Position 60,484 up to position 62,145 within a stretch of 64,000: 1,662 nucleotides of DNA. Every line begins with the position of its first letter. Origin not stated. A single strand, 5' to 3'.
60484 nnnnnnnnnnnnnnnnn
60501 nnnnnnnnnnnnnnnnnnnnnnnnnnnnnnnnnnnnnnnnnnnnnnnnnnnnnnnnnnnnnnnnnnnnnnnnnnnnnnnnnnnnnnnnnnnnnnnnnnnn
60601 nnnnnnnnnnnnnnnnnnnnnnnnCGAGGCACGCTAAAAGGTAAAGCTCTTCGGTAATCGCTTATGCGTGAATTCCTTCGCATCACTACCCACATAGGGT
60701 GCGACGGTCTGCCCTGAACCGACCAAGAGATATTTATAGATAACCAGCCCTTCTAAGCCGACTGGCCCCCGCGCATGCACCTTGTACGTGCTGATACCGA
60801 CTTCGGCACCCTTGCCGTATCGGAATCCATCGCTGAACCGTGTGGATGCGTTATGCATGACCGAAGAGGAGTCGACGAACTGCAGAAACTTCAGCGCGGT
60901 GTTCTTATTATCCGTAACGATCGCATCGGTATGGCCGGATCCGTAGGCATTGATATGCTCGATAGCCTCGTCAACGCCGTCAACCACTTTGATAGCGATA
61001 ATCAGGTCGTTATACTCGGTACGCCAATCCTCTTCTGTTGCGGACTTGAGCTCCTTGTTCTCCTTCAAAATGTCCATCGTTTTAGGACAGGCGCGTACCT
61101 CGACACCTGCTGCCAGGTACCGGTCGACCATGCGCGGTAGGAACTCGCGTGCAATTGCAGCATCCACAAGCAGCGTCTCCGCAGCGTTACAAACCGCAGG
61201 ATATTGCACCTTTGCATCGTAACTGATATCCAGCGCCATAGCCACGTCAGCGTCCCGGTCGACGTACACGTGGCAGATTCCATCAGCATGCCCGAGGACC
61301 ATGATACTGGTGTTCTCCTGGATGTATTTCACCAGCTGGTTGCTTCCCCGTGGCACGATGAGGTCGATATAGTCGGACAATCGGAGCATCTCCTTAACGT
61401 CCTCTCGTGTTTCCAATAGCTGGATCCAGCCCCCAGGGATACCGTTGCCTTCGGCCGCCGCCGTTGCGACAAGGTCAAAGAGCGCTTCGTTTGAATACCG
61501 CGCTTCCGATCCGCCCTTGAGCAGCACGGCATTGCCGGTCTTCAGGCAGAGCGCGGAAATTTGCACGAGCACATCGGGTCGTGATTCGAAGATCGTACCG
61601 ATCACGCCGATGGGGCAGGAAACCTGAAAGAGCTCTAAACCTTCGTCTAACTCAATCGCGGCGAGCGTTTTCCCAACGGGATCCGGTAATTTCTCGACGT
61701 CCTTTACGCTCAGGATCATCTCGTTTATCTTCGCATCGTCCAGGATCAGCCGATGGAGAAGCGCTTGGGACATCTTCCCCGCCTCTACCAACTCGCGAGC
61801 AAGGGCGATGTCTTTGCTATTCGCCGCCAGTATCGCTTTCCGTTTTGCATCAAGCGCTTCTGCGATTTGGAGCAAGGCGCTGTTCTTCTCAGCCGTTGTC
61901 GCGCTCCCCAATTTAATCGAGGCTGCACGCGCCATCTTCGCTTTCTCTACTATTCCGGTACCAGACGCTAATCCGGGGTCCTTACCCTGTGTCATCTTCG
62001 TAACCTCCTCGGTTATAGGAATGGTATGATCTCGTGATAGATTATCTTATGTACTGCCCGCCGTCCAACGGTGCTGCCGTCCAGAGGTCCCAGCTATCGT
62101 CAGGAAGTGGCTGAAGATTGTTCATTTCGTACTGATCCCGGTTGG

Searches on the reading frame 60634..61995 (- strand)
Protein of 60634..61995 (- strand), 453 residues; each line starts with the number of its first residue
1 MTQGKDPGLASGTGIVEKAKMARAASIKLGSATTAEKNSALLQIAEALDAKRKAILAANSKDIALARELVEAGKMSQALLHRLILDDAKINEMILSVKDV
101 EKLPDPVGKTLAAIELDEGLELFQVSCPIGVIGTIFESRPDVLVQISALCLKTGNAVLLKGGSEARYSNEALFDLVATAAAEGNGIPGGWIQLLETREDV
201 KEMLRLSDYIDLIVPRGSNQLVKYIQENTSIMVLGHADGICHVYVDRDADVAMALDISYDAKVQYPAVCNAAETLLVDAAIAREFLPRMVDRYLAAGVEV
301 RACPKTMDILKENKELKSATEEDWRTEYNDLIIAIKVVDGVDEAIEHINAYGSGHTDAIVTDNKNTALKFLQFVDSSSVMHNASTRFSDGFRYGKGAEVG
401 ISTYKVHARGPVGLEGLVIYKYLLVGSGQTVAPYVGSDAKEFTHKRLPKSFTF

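Call 42: search_protein_families(library=pfam, proteins=[window:60634-61995:-], max_evalue=0.00001)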
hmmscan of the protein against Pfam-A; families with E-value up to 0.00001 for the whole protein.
window:60634-61995:- (453 aa): 1 family
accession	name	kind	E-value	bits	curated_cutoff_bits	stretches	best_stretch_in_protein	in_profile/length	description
PF00171.27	Aldedh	-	2.6e-18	66.3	23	1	19-294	35-294/461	Aldehyde dehydrogenase family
